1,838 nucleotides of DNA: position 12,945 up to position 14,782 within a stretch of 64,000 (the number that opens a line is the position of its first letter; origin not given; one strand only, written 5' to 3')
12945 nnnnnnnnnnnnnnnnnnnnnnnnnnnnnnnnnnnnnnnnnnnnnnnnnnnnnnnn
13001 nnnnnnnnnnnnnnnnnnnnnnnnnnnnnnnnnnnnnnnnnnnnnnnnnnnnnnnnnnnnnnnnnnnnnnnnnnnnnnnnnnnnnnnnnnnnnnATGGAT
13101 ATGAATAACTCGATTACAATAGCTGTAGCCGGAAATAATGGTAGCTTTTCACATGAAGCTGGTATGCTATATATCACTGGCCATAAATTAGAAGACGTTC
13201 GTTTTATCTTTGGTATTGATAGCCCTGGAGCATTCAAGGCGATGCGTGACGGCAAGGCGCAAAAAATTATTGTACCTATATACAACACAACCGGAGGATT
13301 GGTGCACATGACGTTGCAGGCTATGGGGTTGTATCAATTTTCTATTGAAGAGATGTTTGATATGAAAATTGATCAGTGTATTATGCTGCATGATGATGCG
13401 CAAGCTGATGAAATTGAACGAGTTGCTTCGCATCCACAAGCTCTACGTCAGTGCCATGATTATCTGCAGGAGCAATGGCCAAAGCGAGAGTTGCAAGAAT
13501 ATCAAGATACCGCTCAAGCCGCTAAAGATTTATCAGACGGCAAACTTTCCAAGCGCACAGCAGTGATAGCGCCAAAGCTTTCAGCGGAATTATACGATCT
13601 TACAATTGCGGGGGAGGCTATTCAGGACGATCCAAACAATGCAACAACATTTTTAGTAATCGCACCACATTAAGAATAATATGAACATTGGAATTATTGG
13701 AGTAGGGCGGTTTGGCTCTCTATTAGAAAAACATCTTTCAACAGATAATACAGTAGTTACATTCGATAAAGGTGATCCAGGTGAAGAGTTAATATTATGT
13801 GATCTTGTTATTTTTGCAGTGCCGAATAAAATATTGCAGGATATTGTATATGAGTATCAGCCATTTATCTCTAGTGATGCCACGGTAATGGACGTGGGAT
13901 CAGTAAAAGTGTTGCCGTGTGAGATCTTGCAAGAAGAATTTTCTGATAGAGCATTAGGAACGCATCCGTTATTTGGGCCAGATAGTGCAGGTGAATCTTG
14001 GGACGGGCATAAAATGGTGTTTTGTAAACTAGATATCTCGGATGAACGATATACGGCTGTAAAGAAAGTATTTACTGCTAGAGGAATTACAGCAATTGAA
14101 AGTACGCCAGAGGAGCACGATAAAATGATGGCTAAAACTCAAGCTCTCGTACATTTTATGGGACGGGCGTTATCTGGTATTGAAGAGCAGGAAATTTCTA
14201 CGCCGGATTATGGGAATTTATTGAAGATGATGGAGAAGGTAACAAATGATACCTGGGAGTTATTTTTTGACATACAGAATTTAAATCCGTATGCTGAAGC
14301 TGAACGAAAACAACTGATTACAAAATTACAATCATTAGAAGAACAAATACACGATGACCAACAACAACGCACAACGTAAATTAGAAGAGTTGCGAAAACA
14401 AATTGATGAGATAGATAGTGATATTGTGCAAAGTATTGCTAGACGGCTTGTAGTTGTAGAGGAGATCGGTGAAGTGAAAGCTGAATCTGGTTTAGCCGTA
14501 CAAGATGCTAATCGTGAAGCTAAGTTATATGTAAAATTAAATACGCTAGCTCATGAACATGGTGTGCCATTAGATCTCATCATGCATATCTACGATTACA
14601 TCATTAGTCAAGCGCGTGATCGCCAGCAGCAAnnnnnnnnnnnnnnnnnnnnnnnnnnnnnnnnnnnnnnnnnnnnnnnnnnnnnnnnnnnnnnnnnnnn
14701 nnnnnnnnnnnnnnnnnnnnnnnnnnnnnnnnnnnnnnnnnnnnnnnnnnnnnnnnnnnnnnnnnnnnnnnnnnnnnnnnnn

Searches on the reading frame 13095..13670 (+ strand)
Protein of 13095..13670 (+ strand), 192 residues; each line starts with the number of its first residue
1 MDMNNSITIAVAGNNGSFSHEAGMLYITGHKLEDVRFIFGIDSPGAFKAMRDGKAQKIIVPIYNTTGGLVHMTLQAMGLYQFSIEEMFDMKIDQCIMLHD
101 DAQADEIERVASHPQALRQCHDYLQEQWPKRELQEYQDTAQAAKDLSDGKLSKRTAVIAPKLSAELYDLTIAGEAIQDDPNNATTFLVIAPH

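Call 23: search_protein_families(library=pfam, proteins=[window:13095-13670:+])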
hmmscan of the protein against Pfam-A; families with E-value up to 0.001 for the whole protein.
window:13095-13670:+ (192 aa): 1 family
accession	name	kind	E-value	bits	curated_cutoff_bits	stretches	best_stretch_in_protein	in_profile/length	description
PF00800.23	PDT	-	3.6e-42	144.7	25.2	1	9-190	1-177/181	Prephenate dehydratase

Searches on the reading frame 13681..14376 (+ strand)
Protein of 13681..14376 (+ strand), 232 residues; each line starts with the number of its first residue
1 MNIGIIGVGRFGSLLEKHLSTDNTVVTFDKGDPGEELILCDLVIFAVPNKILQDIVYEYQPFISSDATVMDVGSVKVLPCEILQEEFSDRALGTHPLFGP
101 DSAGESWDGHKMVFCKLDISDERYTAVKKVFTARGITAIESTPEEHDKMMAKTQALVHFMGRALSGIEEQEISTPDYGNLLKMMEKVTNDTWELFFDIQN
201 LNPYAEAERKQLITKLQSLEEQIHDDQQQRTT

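Call 23: search_protein_families(library=pfam, proteins=[window:13681-14376:+])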
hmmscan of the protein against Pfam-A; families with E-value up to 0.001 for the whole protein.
window:13681-14376:+ (232 aa): 2 families
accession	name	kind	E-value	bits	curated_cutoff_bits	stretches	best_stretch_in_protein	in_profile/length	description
PF02153.23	PDH_N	-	8.9e-15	55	26.5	1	26-135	32-149/154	Prephenate dehydrogenase, nucleotide-binding domain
PF20463.3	PDH_C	-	0.00017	22.3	22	1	142-228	1-93/102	Prephenate dehydrogenase, dimerization domain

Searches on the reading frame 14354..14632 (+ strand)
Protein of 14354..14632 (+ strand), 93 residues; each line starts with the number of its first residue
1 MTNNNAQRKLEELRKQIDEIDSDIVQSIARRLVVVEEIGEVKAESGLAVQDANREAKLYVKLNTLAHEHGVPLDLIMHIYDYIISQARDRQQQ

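Call 23: search_protein_families(library=pfam, proteins=[window:14354-14632:+])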
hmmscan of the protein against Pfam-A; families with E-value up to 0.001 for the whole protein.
window:14354-14632:+ (93 aa): 1 family
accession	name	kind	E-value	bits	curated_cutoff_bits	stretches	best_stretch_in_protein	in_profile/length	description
PF01817.26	CM_2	-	5.3e-21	75.1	27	1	13-92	1-80/80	Chorismate mutase type II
